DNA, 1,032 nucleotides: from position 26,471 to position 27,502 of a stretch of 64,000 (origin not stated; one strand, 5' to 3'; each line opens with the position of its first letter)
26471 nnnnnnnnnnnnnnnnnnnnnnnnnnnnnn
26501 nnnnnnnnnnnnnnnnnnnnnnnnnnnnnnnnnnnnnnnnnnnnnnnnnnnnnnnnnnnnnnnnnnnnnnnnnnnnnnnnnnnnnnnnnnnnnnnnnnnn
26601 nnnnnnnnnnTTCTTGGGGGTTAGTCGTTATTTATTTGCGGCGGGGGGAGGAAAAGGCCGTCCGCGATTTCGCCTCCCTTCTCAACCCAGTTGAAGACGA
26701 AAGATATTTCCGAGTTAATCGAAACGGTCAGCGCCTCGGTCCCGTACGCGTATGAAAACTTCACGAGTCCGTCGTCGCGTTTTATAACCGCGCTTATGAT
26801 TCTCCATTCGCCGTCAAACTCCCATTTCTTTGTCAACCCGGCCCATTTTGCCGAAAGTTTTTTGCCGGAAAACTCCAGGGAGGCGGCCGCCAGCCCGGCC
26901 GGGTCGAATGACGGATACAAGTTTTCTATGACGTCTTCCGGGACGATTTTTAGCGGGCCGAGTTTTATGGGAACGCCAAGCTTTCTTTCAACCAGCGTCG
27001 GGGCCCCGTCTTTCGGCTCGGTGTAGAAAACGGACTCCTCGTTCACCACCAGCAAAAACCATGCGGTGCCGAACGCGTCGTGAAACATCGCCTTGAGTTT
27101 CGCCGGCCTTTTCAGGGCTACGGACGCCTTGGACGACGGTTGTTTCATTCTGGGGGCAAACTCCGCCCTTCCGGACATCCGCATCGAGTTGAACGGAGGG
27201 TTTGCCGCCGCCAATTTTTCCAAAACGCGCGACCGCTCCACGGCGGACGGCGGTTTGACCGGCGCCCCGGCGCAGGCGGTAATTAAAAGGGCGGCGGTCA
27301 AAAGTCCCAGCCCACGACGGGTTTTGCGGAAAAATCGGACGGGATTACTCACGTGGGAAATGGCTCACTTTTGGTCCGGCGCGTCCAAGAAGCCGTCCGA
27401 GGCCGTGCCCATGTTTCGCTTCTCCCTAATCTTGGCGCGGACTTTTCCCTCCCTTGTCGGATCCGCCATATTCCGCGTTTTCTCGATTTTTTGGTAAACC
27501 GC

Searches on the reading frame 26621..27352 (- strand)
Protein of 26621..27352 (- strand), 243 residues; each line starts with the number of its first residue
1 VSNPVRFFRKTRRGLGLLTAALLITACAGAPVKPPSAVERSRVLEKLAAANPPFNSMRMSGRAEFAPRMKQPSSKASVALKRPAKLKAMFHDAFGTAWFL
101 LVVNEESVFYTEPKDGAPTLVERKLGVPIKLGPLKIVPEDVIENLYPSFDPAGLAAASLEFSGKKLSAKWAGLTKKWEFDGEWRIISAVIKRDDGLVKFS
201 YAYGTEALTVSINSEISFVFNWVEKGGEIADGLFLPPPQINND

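Call 3: search_protein_families(library=pfam, proteins=[window:26621-27352:-], max_evalue=0.01)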
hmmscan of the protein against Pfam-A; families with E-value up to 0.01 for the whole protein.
window:26621-27352:- (243 aa): 0 families

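Call 4: search_protein_families(library=ncbifam, proteins=[window:26621-27352:-], max_evalue=0.01)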
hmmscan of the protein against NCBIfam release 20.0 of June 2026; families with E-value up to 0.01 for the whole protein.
window:26621-27352:- (243 aa): 0 families

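Call 34: search_protein_families(library=pfam, proteins=[window:26621-27352:-], max_evalue=10)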
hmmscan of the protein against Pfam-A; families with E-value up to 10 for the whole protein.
window:26621-27352:- (243 aa): 0 families

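Call 61: find_homologous_proteins(query=window:26621-27352:-, max_evalue=0.001)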
Query window:26621-27352:- (243 aa): 1 proteins with E <= 0.001 among 1457 candidates.
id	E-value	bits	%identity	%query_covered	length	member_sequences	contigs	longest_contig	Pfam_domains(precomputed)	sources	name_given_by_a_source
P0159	1.5e-144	498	100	93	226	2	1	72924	-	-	-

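Call 65: predict_structure(protein=window:26621-27352:-)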
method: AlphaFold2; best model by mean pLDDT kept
length: 243 residues; sequences in the alignment: 1
mean_pLDDT: 41.2   pTM: 0.25
mean pLDDT of the five models: 41.2, 32.5, 31.8, 31.7, 31.5
residues with pLDDT >= 90: 0; 70-90: 0; 50-70: 53; < 50: 190
segments of 3 or more residues with pLDDT < 50: 1-10, 29-32, 50-109, 111-113, 116-120, 125-162, 169-173, 185-221, 226-243
pLDDT, mean of each block of 10 residues (from residue 1): 45 53 49 51 50 38 31 30 32 32 43 46 44 30 35 38 50 47 47 35 37 40 49 39 30
secondary structure, 60 per line:
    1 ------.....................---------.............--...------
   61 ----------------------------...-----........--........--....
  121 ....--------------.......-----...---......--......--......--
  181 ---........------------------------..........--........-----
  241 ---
elements in order: H7-27 H37-49 E89-91 E97-104 E107-114 E117-124 H139-145 E157-162 E165-170 E173-178 E184-191 E216-225 E228-235

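Call 67: search_solved_structures(query=A3, max_evalue=10)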
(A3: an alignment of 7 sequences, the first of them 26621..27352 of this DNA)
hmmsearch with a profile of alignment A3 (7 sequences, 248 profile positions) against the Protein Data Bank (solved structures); distinct sequences matched with E-value up to 10: 5.
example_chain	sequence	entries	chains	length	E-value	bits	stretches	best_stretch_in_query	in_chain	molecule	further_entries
1h1c_A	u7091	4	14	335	0.28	13.7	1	30-66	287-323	HISTIDINOL-PHOSPHATE AMINOTRANSFERASE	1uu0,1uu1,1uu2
2f8j_A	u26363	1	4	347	0.3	13.6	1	30-66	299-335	Histidinol-phosphate aminotransferase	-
7ooc_D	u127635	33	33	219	0.61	12.6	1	36-87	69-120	30S ribosomal protein S5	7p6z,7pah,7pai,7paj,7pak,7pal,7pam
4uei_A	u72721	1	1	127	0.74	12.3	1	128-174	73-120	STEROL CARRIER PROTEIN 2/3-OXOACYL-COA THIOLASE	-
8a60_B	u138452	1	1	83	2.4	10.7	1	7-29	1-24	Lytic conversion lipoprotein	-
